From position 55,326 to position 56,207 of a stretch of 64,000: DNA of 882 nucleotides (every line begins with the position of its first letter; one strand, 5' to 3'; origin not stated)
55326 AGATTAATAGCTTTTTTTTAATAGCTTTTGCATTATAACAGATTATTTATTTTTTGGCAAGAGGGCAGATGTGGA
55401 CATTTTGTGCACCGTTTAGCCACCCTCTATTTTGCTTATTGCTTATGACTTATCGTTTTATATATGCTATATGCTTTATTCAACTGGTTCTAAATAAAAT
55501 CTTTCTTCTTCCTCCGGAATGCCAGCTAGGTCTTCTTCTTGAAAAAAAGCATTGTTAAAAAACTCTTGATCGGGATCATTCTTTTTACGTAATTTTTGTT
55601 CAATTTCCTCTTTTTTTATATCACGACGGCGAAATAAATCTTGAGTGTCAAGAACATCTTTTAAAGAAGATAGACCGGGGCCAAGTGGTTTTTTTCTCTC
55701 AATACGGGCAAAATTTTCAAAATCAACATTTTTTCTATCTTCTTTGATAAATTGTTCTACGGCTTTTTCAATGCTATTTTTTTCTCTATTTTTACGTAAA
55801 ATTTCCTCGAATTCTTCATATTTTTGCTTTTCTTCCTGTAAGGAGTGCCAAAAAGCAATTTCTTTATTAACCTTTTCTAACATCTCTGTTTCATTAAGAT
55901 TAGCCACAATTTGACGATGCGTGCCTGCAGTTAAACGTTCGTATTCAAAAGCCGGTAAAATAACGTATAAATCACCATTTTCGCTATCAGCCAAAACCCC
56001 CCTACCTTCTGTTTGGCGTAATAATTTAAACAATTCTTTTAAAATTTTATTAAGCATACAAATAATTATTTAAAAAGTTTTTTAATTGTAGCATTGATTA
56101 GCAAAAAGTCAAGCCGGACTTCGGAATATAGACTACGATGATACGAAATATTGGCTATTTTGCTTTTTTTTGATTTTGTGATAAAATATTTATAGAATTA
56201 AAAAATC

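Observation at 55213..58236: Three-kilobase gene island splitting fusA from tuf inside the str operon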

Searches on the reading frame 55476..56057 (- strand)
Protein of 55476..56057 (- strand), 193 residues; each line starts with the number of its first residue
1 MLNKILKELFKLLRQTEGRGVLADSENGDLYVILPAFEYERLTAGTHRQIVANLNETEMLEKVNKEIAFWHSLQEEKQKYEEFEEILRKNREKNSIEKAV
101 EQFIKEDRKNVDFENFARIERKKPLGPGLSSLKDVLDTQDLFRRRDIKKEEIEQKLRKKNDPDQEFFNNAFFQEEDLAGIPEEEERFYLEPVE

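Call 7: search_protein_families(library=pfam, proteins=[window:55476-56057:-], max_evalue=1)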
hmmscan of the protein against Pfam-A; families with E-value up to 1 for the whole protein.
window:55476-56057:- (193 aa): 2 families
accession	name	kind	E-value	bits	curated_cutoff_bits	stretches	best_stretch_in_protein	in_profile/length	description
PF01094.35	ANF_receptor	-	0.27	10.7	25.4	1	4-113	164-233/353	Receptor family ligand binding region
PF13086.12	AAA_11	-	0.63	10.2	27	1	58-168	95-186/257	AAA domain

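Call 8: find_encoding_contigs(protein=window:55476-56057:-, flank=10000, max_places=10)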
Protein window:55476-56057:- (193 aa): 4 contigs read that carry it; 1 place shown.
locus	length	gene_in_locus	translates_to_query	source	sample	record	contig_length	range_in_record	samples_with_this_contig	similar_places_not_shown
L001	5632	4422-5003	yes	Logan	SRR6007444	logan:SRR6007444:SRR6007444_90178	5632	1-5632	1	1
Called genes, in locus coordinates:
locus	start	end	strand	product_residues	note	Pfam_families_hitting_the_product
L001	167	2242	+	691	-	PF00009:GTP_EFTU, PF03144:GTP_EFTU_D2, PF22042:EF-G_D2, PF14492:EFG_III, PF16658:RF3_C (weak), PF03764:EFG_IV, PF00679:EFG_C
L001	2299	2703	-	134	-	-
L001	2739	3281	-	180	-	-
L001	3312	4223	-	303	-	-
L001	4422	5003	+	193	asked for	-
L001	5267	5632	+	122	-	?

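Call 11: find_homologous_proteins(query=window:55476-56057:-, max_evalue=0.001)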
Query window:55476-56057:- (193 aa): 19 proteins with E <= 0.001 among 182 candidates.
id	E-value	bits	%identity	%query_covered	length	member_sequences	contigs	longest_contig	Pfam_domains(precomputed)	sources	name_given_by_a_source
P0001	9.2e-117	405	100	100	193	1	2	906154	-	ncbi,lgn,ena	-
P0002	2.8e-92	326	80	100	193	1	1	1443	-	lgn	-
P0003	2.9e-92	326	80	100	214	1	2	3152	-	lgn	-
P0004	3.3e-89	316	78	100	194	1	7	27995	-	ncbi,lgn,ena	-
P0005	1.0e-88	314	76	100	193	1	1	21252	-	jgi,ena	-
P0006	1.3e-88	314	80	100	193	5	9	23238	-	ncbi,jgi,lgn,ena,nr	ncbi:MAG TPA: hypothetical protein PKH95_01685 [Candidatus Magasanikbacteria bacterium]|nr:hypotheti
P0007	3.9e-87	309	77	100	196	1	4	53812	-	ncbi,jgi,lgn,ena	-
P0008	6.1e-87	308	77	100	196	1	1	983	-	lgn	-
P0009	7.7e-87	308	74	100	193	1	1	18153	-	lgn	-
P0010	7.9e-87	308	77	100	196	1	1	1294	-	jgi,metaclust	metaclust:\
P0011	1.6e-86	307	78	100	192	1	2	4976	-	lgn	-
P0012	1.1e-85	304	78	100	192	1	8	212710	-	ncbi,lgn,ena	-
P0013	3.2e-85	303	78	100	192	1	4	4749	-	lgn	-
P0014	4.0e-85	302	75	100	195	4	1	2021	-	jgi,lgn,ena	-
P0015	5.5e-85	302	77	100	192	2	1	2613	-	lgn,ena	-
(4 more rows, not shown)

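Call 15: search_protein_families(library=phrogs, proteins=[window:55476-56057:-], max_evalue=0.1)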
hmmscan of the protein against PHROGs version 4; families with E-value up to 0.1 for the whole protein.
window:55476-56057:- (193 aa): 0 families

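Call 16: search_protein_families(library=ncbifam, proteins=[window:55476-56057:-], max_evalue=0.1)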
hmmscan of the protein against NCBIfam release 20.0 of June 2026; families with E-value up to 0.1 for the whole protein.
window:55476-56057:- (193 aa): 0 families

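Call 17: search_protein_families(library=padloc, proteins=[window:55476-56057:-], max_evalue=0.1)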
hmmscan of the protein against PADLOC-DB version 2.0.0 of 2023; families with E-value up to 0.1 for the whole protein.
window:55476-56057:- (193 aa): 1 family
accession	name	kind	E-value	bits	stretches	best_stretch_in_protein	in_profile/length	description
PDLC01694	typeIV_Cas11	-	0.0034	15.5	1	57-105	14-61/114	Cas11_0_IV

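Call 50: predict_structure(alignment_id=A3)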
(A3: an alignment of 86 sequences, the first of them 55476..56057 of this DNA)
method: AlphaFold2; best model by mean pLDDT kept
length: 193 residues; sequences in the alignment: 86
mean_pLDDT: 64.9   pTM: 0.23
mean pLDDT of the five models: 64.9, 63.3, 63.3, 62.8, 62.6
residues with pLDDT >= 90: 0; 70-90: 91; 50-70: 44; < 50: 58
segments of 3 or more residues with pLDDT < 50: 112-126, 143-148, 163-177, 179-193
pLDDT, mean of each block of 10 residues (from residue 1): 83 83 83 81 58 69 86 82 79 81 68 44 48 57 49 51 44 46 46 46
secondary structure, 60 per line:
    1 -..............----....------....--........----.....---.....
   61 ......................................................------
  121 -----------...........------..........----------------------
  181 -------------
elements in order: H2-15 E20-23 E30-33 H36-43 H48-52 H56-114 H132-142 H149-158

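Call 67: search_protein_families(library=pfam, alignment_id=A3, max_evalue=1)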
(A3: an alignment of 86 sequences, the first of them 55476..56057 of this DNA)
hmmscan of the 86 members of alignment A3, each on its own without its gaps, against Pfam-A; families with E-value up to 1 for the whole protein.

A. member 1, window:55476-56057:- (193 aa): 2 families
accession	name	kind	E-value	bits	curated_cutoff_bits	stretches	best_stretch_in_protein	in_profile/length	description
PF01094.35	ANF_receptor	-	0.27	10.7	25.4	1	4-113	164-233/353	Receptor family ligand binding region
PF13086.12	AAA_11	-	0.63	10.2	27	1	58-168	95-186/257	AAA domain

B. families by the number of members that match (of 86 scanned): 44 families (the first 25 are shown)
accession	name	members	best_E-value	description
PF02604.26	PhdYeFM_antitox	60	2.6e-05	Antitoxin Phd_YefM, type II toxin-antitoxin system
PF22156.1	Thiaminase_I-like_N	13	0.0012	Thiaminase I-like, N-terminal domain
PF01406.26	tRNA-synt_1e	9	0.0051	tRNA synthetases class I (C) catalytic domain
PF20978.2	Gta3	4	0.063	Glutamyl-tRNA amidotransferase complex subunit Gta3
PF08127.18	Propeptide_C1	3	0.031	Peptidase family C1 propeptide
PF13086.12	AAA_11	3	0.5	AAA domain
PF17170.10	DUF5128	2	0.077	6-bladed beta-propeller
PF20779.2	MACPF_D2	2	0.081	MACPF protein, D2 domain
PF10704.14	DUF2508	2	0.17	Protein of unknown function (DUF2508)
PF00761.25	Polyoma_coat2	2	0.24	Polyomavirus coat protein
PF10465.15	Inhibitor_I24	1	0.0034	PinA peptidase inhibitor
PF13569.11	DUF4132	1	0.0086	Domain of unknown function (DUF4132)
PF11010.13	DUF2848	1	0.02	Protein of unknown function (DUF2848)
PF12707.14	DUF3804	1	0.024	Protein of unknown function (DUF3804)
PF14309.11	DUF4378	1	0.028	Domain of unknown function (DUF4378)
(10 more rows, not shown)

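Call 72: fold_search(model_id=the predicted structure, library=pdb)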
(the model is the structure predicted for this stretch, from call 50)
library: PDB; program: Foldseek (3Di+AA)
matches with E <= 10: 467; with E <= 0.001: 0
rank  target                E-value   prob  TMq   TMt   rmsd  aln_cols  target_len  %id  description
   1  7dvs_B                4.9e-02  0.66  0.14  0.17   9.8        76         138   12  Crystal structure of Apo (heme-free) PefR (released 2021-09-29)
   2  8zde_C                1.5e-01  0.51  0.14  0.18  11.1        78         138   15  Crystal structure of HsmR with DNA bound (released 2025-11-05)
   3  2nnn_D                1.7e-01  0.33  0.12  0.15  10.4        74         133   23  Crystal structure of probable transcriptional regulator from Pseudomonas aeruginosa (released 2006-11-21)
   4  8zde_A                1.8e-01  0.51  0.14  0.18  10.9        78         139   15  Crystal structure of HsmR with DNA bound (released 2025-11-05)
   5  7dvt                  1.8e-01  0.25  0.12  0.15   9.9        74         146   12  Crystal structure of heme sensor protein PefR in complex with heme and carbon monoxide (released 2021-09-29)
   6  7dvr                  2.1e-01  0.23  0.12  0.14  10.0        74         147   12  Crystal structure of heme sensor protein PefR from Streptococcus agalactiae in complex with heme (released 2021-09-29)
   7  2nnn_A                2.6e-01  0.20  0.11  0.15   9.7        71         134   24  Crystal structure of probable transcriptional regulator from Pseudomonas aeruginosa (released 2006-11-21)
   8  7dvs_A                2.9e-01  0.28  0.13  0.16   9.9        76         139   13  Crystal structure of Apo (heme-free) PefR (released 2021-09-29)
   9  7dvv_B                3.1e-01  0.21  0.13  0.16  10.3        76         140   13  Heme sensor protein PefR from Streptococcus agalactiae bound to operator DNA (28-mer) (released 2021-09-29)
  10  4lln_D                3.4e-01  0.51  0.17  0.23   9.9        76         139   13  Crystal structure of S. aureus MepR-DNA complex (released 2014-05-14)
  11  2fbh                  3.4e-01  0.41  0.17  0.22  10.2        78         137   15  The crystal structure of transcriptional regulator PA3341 (released 2005-12-20)
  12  7dvu                  3.4e-01  0.21  0.13  0.16   9.9        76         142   13  Crystal structure of heme sensor protein PefR in complex with heme and cyanide (released 2021-09-29)
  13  8za5_B                3.8e-01  0.30  0.14  0.17  11.1        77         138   16  Crystal structure of HsmR (released 2025-10-29)
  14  1s3j_A                4.4e-01  0.41  0.17  0.22  10.4        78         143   14  X-ray crystal structure of YusO protein from Bacillus subtilis (released 2004-04-13)
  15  8ylh_B                4.4e-01  0.41  0.16  0.19  10.2        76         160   13  Crystal structure of Pectobacterium atrosepticum PecS (released 2024-11-13)
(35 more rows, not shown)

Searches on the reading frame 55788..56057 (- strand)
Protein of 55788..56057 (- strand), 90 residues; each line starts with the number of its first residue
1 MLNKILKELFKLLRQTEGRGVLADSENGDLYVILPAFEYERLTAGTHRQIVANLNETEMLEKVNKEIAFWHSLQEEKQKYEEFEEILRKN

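Call 34: search_solved_structures(query=A2, max_evalue=10, show_alignments=3)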
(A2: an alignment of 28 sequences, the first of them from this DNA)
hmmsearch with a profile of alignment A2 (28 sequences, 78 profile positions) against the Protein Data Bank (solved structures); distinct sequences matched with E-value up to 10: 8.
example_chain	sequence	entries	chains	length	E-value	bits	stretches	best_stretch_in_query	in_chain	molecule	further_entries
4yk1_A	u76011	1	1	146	0.07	16.3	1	40-73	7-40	Bartonella effector protein (Bep) substrate of VirB T4SS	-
2ogs_A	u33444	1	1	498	0.31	14.2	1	37-65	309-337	Thermostable carboxylesterase Est50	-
2ogt_A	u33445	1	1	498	0.31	14.2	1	37-65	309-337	Thermostable carboxylesterase Est50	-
2a6q_A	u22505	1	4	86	0.36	14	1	21-46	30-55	Antitoxin yefM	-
7fg6_A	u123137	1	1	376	0.47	13.7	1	26-74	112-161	Tyrosine--tRNA ligase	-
3kw0_A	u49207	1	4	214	0.65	13.2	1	12-69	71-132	Cysteine peptidase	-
8s7v_L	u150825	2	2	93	0.9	12.7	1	23-69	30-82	DUF2098 domain-containing protein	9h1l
8s7x_L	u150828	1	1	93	1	12.5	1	23-69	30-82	DUF2098 domain-containing protein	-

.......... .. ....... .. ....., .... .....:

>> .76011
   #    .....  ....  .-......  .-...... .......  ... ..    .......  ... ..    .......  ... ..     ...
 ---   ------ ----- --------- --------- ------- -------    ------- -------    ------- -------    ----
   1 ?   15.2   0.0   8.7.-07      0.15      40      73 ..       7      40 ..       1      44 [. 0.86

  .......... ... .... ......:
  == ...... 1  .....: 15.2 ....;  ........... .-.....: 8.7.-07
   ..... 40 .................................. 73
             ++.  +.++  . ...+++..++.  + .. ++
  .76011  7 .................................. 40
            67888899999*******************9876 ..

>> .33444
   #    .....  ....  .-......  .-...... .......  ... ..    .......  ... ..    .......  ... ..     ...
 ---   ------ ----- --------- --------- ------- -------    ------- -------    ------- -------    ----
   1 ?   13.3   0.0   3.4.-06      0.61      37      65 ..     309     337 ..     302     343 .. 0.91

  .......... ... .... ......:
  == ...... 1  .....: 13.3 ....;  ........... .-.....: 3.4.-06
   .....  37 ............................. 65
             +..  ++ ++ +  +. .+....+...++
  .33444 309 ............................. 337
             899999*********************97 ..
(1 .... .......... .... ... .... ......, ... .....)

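Call 35: find_homologous_proteins(query=A2, max_evalue=0.001)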
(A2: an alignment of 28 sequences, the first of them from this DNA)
Query A2 (28 sequences) (90 aa, profile of the alignment): 907 proteins with E <= 0.001 among 1862 candidates; the best 120 are listed.
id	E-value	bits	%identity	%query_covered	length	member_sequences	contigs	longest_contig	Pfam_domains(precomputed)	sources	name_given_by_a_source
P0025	5.0e-30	121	32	99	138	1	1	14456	-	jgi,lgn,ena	-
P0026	6.5e-30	121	33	92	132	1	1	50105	-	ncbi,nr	ncbi:MAG: hypothetical protein PHF50_01745 [Patescibacteria group bacterium]|nr:hypothetical protein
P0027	7.2e-30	120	32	84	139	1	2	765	-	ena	-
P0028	8.2e-30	120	30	90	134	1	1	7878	-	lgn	-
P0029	8.4e-30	120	35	79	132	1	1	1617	-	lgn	-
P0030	1.1e-29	120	33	92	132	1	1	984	-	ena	-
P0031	1.3e-29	120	39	78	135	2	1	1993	-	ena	-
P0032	1.4e-29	120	30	92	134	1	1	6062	-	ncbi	-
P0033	1.7e-29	119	30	92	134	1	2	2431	-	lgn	-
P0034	1.7e-29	119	36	82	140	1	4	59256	-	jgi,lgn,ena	-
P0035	1.8e-29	119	32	84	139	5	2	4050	-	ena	-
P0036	1.9e-29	119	38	78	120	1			-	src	-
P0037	2.0e-29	119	32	92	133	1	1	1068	-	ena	-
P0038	2.5e-29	119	32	84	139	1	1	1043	-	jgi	-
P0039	2.5e-29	119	36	89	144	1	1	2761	-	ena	-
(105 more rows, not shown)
